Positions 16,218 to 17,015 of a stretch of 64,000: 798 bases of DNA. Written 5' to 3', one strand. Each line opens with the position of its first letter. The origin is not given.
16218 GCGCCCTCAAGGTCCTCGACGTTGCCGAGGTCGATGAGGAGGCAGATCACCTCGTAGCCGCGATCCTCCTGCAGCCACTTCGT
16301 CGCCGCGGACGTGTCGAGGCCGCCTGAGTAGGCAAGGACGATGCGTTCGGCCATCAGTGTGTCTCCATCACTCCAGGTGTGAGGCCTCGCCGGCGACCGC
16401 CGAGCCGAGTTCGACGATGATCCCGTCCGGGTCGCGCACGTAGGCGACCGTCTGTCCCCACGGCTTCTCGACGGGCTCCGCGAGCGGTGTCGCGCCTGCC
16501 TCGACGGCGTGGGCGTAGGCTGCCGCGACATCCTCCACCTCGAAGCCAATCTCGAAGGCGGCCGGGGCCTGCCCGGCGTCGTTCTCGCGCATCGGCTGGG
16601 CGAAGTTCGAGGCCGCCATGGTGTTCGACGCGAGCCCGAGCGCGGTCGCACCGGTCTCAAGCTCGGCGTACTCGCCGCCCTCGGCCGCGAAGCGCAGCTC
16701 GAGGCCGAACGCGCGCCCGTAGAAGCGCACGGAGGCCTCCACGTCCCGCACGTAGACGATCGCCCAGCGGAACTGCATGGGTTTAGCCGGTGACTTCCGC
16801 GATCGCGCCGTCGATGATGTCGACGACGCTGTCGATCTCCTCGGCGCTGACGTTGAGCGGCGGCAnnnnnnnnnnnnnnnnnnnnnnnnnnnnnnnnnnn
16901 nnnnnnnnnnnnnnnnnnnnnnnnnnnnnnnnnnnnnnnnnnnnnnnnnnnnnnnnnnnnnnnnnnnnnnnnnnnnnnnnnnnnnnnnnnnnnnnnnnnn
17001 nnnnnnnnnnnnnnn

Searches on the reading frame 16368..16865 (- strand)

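Call 66: search_protein_families(library=pfam, proteins=[window:16368-16865:-], max_evalue=0.001)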
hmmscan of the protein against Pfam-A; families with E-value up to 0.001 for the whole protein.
window:16368-16865:- (165 aa): 5 families
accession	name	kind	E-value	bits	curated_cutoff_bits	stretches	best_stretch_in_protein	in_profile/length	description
PF00903.31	Glyoxalase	-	1.1e-17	65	20.6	1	34-153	4-121/121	Glyoxalase/Bleomycin resistance protein/Dioxygenase superfamily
PF12681.13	Glyoxalase_2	-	1.2e-15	57.9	30.1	1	32-157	1-117/118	Glyoxalase-like domain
PF18029.7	Glyoxalase_6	-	2e-09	38.5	23.6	1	38-148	5-100/106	Glyoxalase-like domain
PF22677.2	Ble-like_N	-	5.1e-06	26.6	24.5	1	34-72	4-41/41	Bleomycin resistance protein-like N-terminal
PF13669.12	Glyoxalase_4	-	1e-05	26.2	27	1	38-142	6-109/109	Glyoxalase/Bleomycin resistance protein/Dioxygenase superfamily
